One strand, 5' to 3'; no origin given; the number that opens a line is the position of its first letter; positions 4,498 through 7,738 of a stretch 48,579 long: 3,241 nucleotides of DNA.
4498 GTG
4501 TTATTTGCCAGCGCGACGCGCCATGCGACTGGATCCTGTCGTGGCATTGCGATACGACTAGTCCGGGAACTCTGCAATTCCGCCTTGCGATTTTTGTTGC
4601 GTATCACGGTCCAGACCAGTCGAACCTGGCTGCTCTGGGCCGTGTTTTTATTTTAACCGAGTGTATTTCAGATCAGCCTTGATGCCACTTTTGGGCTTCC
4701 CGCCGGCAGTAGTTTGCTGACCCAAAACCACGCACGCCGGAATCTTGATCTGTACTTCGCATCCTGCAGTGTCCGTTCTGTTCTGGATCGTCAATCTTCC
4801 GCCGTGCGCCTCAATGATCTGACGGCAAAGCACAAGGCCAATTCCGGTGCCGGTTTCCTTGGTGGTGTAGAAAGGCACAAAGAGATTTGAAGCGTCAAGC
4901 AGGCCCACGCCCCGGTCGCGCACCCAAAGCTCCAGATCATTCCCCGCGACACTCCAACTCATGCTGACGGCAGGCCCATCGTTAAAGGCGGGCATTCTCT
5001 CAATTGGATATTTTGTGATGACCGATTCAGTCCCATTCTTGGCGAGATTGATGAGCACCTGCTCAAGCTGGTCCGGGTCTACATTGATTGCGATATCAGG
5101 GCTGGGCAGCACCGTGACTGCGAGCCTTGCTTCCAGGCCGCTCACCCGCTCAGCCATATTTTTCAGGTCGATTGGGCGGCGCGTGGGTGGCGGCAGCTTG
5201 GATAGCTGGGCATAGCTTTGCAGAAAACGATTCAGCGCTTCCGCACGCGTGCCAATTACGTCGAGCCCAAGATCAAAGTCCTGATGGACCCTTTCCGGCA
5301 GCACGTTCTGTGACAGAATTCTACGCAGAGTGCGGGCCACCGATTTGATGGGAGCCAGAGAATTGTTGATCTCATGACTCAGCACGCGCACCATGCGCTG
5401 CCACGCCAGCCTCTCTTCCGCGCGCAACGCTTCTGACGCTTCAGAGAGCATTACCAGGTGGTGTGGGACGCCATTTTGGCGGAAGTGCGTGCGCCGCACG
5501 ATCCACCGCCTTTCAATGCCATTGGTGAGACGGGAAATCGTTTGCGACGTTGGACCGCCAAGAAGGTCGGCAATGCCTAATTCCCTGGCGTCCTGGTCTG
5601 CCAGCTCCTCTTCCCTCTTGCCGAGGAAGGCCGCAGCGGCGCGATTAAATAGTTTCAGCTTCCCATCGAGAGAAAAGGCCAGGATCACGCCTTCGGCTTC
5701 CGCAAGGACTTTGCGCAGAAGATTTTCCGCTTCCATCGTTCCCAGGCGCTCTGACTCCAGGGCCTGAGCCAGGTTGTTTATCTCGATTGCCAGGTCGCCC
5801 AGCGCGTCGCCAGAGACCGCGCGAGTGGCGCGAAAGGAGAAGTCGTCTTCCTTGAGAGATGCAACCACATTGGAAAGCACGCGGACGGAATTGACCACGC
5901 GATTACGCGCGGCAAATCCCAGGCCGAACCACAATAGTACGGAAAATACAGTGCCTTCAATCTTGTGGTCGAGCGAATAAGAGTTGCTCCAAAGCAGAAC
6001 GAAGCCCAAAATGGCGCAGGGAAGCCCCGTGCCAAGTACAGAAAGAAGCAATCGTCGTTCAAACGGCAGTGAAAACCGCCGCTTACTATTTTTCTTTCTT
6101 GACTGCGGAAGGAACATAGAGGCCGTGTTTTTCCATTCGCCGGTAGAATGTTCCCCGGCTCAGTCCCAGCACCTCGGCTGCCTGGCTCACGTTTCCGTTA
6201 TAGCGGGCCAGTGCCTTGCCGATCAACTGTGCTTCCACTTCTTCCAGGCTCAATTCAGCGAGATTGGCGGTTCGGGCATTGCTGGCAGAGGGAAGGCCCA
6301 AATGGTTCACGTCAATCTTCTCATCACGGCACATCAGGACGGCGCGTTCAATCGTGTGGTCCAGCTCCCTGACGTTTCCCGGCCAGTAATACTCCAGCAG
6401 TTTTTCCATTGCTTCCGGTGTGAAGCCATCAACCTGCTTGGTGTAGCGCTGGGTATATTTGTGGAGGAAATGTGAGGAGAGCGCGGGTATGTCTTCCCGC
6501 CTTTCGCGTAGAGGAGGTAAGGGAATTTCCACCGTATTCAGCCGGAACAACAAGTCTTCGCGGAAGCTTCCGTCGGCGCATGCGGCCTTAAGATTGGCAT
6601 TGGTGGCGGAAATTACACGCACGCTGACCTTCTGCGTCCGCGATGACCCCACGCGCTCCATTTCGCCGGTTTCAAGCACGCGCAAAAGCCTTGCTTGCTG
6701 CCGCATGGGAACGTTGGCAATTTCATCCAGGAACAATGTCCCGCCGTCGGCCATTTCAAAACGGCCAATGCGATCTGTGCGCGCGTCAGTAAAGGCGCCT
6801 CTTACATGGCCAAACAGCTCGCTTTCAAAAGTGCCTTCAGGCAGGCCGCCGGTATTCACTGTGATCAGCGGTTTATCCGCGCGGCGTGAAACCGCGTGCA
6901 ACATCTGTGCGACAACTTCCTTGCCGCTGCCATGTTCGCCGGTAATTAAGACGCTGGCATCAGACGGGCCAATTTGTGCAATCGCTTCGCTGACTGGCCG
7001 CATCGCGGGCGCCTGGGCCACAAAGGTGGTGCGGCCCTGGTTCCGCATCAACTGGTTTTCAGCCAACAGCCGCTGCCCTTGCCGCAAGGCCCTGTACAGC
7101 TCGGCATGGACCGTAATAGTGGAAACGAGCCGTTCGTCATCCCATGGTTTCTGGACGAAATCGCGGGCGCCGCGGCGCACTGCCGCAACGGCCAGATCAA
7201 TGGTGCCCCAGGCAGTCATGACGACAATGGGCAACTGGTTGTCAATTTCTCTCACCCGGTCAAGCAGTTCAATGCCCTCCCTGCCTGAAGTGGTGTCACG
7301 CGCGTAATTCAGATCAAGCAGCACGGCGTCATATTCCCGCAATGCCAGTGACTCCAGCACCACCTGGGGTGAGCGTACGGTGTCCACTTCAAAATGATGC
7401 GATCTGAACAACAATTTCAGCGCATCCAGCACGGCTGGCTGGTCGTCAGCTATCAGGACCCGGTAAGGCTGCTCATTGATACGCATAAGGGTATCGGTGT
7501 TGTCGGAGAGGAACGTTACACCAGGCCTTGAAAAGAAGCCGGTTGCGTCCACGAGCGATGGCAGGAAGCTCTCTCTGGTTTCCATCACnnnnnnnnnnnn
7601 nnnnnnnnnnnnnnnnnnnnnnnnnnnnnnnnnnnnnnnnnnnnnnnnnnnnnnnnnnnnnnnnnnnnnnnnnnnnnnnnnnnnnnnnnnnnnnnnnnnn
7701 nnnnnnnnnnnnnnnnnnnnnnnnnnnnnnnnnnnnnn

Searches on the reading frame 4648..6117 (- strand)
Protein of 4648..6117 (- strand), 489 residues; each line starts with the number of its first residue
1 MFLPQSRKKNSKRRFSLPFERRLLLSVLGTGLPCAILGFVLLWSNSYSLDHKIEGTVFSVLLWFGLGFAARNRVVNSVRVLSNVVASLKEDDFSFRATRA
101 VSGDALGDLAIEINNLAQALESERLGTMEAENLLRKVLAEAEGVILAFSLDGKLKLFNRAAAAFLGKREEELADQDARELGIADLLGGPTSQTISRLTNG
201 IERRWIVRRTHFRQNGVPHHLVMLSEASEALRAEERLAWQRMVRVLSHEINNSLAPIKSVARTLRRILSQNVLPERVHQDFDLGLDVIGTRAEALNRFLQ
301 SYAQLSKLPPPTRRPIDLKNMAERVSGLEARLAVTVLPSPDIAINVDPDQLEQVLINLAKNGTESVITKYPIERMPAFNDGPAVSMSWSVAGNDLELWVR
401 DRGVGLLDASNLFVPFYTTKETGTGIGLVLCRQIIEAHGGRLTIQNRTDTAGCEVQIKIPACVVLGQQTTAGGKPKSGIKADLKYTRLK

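Call 3: search_protein_families(library=pfam, proteins=[window:4648-6117:-], max_evalue=0.01)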
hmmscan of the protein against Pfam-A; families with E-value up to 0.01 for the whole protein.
window:4648-6117:- (489 aa): 2 families
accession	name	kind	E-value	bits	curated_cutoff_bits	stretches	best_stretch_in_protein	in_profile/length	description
PF02518.31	HATPase_c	-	1.5e-13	51.5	26.4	1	347-460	2-108/111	Histidine kinase-, DNA gyrase B-, and HSP90-like ATPase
PF00512.31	HisKA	-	0.00074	20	26.9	1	239-279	2-38/66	His Kinase A (phospho-acceptor) domain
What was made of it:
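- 4648..6117 (-): Sensor histidine kinase with two N-terminal membrane segments joined by a loop of about 10 residues. HisKA and HATPase_c domains (call 3).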

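Call 56: search_protein_families(library=ncbifam, proteins=[window:4648-6114:-], max_evalue=0.00001)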
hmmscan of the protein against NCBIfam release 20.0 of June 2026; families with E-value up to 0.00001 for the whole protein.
window:4648-6114:- (488 aa): 41 families (the best 25 are shown)
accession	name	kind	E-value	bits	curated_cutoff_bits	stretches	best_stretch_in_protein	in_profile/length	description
NF008468.0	PRK11360.1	equivalog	6.8e-30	104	646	1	225-459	382-607/616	two-component system sensor histidine kinase AtoS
NF046044.1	PnpS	equivalog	3.9e-20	72.2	400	1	80-459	5-390/390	two-component system histidine kinase PnpS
NF007688.0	PRK10364.1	equivalog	1.4e-19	70.2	479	1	230-461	231-452/460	two-component system sensor histidine kinase ZraS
NF033092.0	HK_WalK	equivalog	2.6e-19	69.2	725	1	52-459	180-593/594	cell wall metabolism sensor histidine kinase WalK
NF041777.1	sens_FixL_Rhizob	equivalog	8.9e-19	67.5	850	1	237-460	261-481/485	sensor protein FixL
NF053867.1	SprKinKinDBac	equivalog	1.1e-16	60.4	775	1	338-460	386-497/500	sporulation kinase KinD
TIGR02916.1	PEP_his_kin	equivalog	5.1e-16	58.4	300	1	277-459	504-679/679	XrtA/PEP-CTERM system histidine kinase PrsK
NF010411.0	PRK13837.1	equivalog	8.3e-15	53.8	647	1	339-460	550-675/828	two-component system VirA-like sensor kinase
NF008293.1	PRK11073.1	equivalog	9.8e-13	48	240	1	228-444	120-333/349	nitrogen regulation protein NR(II)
NF047496.1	HK_LIC11548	equivalog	1.5e-12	47.1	750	1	227-459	349-588/589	LIC_11548 family sensor histidine kinase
NF052574.1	HisKinEspCMyxo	equivalog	1.5e-12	46.5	1200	1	244-463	423-640/785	serine histidine kinase EspC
NF008312.0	PRK11100.1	equivalog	1.3e-11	44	356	1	218-459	234-473/477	two-component system sensor histidine kinase CreC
NF047794.1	HisKinPtgB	equivalog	3.9e-11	41.9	1000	1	243-452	447-648/656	two-component system sensor histidine kinase PgtB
NF040750.1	tetrathio_HK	equivalog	4.6e-11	41.9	750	1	203-451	302-546/555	tetrathionate respiration histidine kinase TtrS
NF049962.1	HisKinFlgSCampy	equivalog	2e-10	40.2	600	1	340-446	230-328/338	fla regulon two-component system sensor histidine kinase FlgS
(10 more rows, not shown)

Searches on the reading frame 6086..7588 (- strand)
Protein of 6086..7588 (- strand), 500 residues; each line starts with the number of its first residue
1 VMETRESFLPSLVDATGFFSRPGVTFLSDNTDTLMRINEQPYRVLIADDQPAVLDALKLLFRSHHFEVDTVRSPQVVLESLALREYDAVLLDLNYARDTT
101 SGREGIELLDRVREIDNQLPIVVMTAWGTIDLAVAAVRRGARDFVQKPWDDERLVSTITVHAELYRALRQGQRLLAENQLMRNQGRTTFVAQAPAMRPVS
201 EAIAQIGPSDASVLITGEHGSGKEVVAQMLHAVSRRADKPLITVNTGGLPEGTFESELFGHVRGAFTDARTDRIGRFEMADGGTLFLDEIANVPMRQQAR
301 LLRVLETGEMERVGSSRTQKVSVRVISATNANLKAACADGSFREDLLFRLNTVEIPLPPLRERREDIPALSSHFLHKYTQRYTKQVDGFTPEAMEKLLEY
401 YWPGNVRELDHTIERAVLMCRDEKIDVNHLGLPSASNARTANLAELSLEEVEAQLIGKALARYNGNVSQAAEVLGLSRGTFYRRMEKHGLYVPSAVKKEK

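Call 3: search_protein_families(library=pfam, proteins=[window:6086-7588:-], max_evalue=0.01)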
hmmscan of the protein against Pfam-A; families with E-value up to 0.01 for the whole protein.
window:6086-7588:- (500 aa): 10 families
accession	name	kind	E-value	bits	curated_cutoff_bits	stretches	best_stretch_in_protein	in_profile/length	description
PF00158.32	Sigma54_activat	-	9e-63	211.4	20.2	1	190-355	2-167/168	Sigma-54 interaction domain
PF25601.1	AAA_lid_14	-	1.1e-26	92.8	27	1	361-434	1-74/87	AAA+ ATPase lid domain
PF00072.30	Response_reg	-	1.2e-22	80.5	30.2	1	44-158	1-110/111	Response regulator receiver domain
PF14532.12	Sigma54_activ_2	-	6.8e-21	75.4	25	1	191-360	2-138/138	Sigma-54 interaction domain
PF02954.25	HTH_8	-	2.2e-15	56.5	22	1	447-487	1-41/42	Bacterial regulatory protein, Fis family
PF07728.20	AAA_5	-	3.8e-07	30.6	22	1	213-331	2-123/139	AAA domain (dynein-related subfamily)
PF18024.7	HTH_50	-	0.00044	20.3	27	1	448-490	8-49/50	Helix-turn-helix domain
PF01078.27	Mg_chelatase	-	0.00099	19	20.3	0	274-331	99-158/207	Magnesium chelatase, subunit ChlI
PF13551.12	HTH_29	-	0.0015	19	28.1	1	457-483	5-31/64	Winged helix-turn helix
PF13556.12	HTH_30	-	0.0016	18.6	27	1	459-487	7-35/59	PucR C-terminal helix-turn-helix domain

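Call 56: search_protein_families(library=ncbifam, proteins=[window:6086-7585:-], max_evalue=0.00001)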
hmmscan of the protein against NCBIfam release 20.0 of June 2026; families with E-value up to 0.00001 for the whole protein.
window:6086-7585:- (499 aa): 66 families (the best 25 are shown)
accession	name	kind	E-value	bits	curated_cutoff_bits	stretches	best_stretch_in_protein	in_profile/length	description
TIGR01818.1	ntrC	equivalog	5.6e-113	378.2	558.6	1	43-430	1-378/463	nitrogen regulation protein NR(I)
TIGR02915.1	PEP_resp_reg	equivalog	3.9e-111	372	502.6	1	43-489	1-444/445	PEP-CTERM-box response regulator transcription factor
NF008469.0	PRK11361.1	equivalog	8.4e-110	367.6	714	1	41-488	5-455/461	acetoacetate metabolism transcriptional regulator AtoC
NF007689.0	PRK10365.1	equivalog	4.5e-105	352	760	1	42-483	7-438/441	sigma-54-dependent response regulator transcription factor ZraR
NF041946.1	LuxO_transreg_Vib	equivalog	6.9e-100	335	800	1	58-432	14-379/463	quorum-sensing sigma-54 dependent transcriptional regulator LuxO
NF051870.1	NAssimRespRegNtrX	equivalog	3.6e-98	329.4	600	1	43-488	4-451/452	nitrogen assimilation response regulator NtrX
NF011695.0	PRK15115.1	equivalog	5.7e-95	318.7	763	1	37-489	3-438/445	two-component system response regulator GlrR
TIGR01817.1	nifA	equivalog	3.3e-94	316.6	528.85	1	174-444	184-453/534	nif-specific transcriptional activator NifA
NF003451.0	PRK05022.1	equivalog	4.2e-94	316.1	476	1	162-489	163-510/512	nitric oxide reductase transcriptional regulator NorR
NF050807.1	TransRegFlbDCaul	equivalog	8.5e-93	311.7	750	1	107-494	60-448/454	sigma-54-dependent transcriptional regulator FlbD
NF041552.1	TF_PrdR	equivalog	5.1e-90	302.4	795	1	184-487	265-576/577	sigma-54 dependent transcriptional regulator PrdR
NF049963.1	RespRegFlgRCampy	domain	1.1e-88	298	750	1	103-486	55-426/429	fla regulon two-component system response regulator FlgR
NF008176.1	PRK10923.1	equivalog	1.2e-88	297.8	620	1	42-428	5-380/469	nitrogen regulation protein NR(I)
NF038308.1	RNA_repair_RtcR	equivalog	1.6e-87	294.5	650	1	35-432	23-435/530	RNA repair transcriptional activator RtcR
TIGR02974.1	phageshock_pspF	equivalog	4.3e-86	289.2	443.55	1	190-431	3-245/336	phage shock protein operon transcriptional activator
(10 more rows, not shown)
